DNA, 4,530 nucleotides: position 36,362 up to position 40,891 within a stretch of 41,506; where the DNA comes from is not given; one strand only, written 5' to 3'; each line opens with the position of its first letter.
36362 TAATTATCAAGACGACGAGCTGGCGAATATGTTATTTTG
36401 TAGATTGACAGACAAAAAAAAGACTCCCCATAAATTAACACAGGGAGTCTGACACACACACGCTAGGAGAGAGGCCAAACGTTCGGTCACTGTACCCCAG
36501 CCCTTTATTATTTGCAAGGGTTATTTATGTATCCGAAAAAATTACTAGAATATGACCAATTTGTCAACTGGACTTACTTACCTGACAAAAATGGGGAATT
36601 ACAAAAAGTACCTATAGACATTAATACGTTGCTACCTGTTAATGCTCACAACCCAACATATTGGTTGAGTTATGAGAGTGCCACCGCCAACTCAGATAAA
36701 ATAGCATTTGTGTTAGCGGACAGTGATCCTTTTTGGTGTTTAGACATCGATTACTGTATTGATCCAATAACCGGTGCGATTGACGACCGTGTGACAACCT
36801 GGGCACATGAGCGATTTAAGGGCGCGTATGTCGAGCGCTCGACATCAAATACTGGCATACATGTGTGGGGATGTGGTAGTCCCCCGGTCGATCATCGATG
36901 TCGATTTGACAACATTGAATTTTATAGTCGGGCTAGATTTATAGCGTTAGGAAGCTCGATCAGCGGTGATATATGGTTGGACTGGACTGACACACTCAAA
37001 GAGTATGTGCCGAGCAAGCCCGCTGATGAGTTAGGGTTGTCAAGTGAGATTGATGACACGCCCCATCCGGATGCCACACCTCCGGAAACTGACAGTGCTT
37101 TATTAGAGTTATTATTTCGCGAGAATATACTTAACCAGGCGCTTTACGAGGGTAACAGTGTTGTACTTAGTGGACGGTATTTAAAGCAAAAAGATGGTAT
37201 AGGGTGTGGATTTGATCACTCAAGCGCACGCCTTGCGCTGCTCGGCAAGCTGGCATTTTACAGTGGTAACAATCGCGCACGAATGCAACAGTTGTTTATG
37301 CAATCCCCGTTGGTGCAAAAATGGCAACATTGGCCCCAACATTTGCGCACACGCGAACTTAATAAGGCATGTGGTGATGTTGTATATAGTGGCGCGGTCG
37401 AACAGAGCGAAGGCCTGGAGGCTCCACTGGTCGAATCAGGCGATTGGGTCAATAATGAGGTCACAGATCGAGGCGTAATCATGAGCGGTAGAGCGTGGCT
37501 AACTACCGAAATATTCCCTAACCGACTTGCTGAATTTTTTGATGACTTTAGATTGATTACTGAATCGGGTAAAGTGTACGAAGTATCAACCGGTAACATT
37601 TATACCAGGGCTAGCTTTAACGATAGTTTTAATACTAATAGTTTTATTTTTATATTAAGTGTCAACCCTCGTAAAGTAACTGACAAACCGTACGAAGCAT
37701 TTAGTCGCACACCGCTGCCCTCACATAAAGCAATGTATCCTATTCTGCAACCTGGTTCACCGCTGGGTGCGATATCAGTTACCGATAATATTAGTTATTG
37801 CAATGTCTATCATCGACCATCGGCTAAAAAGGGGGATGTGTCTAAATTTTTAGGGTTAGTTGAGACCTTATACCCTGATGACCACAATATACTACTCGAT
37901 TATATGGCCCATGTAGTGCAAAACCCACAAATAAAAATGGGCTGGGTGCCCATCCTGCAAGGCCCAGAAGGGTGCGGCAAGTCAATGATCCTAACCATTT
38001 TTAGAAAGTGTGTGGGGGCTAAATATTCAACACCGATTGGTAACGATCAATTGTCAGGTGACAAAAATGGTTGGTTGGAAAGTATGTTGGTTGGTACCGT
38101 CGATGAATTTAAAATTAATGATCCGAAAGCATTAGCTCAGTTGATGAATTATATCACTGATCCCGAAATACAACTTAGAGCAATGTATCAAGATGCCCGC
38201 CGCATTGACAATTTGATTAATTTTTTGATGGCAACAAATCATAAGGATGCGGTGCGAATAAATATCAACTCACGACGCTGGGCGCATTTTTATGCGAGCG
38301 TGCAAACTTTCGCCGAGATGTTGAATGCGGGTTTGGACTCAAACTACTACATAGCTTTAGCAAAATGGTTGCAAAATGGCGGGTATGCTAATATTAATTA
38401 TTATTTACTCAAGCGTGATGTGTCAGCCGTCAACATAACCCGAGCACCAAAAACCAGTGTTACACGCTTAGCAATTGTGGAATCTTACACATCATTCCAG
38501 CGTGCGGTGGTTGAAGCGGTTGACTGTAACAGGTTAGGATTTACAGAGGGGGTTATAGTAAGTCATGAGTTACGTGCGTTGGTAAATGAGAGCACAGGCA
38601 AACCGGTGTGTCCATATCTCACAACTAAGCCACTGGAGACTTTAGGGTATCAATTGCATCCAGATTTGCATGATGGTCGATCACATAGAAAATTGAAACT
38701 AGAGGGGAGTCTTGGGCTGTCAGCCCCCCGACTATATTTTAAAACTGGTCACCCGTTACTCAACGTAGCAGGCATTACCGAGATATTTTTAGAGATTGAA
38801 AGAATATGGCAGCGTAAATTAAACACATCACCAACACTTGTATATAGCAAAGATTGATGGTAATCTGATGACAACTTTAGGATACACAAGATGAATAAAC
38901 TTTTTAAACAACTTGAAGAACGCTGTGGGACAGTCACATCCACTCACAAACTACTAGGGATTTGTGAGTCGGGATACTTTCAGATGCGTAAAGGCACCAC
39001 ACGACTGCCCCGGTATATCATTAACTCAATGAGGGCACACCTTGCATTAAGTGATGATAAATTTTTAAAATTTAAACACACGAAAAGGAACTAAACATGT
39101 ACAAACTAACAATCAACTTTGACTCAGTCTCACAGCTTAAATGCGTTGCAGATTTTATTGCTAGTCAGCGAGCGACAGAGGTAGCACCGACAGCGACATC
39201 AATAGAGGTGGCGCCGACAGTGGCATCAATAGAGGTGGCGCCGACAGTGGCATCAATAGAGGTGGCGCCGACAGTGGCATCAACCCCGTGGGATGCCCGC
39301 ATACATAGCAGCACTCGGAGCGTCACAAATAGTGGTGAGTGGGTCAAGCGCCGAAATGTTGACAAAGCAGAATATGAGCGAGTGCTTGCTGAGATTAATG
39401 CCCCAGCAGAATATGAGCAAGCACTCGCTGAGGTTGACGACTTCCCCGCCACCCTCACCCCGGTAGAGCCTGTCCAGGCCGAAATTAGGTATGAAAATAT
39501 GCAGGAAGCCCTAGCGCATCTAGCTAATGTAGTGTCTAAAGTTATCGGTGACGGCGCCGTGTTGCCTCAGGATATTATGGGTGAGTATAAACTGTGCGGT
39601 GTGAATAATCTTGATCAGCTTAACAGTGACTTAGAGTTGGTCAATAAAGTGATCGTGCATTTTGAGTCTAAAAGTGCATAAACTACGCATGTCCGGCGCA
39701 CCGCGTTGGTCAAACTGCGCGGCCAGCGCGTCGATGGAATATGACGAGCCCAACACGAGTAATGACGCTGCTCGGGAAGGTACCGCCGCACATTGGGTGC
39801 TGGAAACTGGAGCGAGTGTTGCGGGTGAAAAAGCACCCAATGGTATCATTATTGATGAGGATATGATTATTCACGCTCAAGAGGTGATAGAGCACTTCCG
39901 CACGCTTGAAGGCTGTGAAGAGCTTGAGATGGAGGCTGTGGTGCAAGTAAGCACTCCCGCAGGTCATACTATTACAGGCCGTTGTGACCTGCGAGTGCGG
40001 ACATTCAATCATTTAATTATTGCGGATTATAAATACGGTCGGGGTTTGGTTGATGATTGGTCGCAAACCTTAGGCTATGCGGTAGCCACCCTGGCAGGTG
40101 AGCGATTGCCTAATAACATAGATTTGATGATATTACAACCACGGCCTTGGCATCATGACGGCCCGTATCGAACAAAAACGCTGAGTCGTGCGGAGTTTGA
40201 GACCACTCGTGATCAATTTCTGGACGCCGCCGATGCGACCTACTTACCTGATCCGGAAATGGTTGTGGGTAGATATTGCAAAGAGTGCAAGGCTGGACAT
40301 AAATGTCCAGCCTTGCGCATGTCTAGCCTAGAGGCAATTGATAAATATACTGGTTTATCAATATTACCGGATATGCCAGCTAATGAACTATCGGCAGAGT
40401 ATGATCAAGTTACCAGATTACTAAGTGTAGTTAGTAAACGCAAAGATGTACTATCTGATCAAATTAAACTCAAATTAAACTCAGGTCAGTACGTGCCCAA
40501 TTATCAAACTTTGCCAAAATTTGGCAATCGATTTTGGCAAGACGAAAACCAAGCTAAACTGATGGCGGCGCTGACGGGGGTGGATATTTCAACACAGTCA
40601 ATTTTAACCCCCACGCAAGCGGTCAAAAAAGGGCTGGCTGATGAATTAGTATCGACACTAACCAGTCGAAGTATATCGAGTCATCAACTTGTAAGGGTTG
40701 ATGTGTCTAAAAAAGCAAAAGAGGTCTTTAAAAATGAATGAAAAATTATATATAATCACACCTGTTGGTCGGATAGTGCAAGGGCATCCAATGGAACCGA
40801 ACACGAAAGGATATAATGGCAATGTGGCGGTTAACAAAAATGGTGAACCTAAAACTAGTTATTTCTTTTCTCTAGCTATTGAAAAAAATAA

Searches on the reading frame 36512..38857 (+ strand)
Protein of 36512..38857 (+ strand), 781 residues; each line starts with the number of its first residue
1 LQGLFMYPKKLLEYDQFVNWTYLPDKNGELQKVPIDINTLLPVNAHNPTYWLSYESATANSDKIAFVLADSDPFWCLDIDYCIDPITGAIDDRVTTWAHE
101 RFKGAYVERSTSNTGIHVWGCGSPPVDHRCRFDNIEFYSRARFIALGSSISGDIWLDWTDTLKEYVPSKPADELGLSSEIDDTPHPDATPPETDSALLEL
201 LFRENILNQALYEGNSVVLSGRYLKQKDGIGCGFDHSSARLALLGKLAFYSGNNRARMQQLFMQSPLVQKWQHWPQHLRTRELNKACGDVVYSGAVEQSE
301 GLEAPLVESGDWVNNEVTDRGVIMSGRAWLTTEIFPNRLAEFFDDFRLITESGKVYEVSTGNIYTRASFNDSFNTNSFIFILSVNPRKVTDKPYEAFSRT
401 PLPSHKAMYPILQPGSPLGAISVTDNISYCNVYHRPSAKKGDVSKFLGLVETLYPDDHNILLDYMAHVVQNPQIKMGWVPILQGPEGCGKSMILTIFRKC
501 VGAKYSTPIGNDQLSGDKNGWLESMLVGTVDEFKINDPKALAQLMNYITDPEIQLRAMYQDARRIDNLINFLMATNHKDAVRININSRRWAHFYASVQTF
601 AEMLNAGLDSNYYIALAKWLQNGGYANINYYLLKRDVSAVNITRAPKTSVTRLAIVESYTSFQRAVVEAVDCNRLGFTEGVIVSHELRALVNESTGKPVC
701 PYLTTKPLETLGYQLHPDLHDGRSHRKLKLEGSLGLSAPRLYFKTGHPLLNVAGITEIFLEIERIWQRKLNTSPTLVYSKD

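Call 43: search_protein_families(library=pfam, proteins=[window:36512-38857:+], max_evalue=0.001)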
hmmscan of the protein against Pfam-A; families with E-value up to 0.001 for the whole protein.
window:36512-38857:+ (781 aa): 3 families
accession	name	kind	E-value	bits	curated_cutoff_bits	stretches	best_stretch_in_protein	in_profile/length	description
PF19263.5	DUF5906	-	1.9e-15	57.9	27.6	1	482-589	1-114/114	Family of unknown function (DUF5906)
PF22763.1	NrS1-1_pol-like_HBD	-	4e-08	33.4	27.9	1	236-288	1-56/64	NrS-1 polymerase HBD domain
PF05272.17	VapE-like_dom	-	1.8e-07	31.3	25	1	461-595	36-167/217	Virulence-associated protein E-like domain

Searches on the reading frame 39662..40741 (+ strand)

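Call 43: search_protein_families(library=pfam, proteins=[window:39662-40741:+], max_evalue=0.001)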
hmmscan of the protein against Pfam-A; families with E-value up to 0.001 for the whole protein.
window:39662-40741:+ (359 aa): 2 families
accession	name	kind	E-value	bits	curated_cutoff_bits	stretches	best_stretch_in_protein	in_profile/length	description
PF10926.14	DUF2800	-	7.9e-29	101.4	21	1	8-344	4-361/368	Protein of unknown function (DUF2800)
PF12705.13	PDDEXK_1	-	8.8e-08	32.8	22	1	79-216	104-247/247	PD-(D/E)XK nuclease superfamily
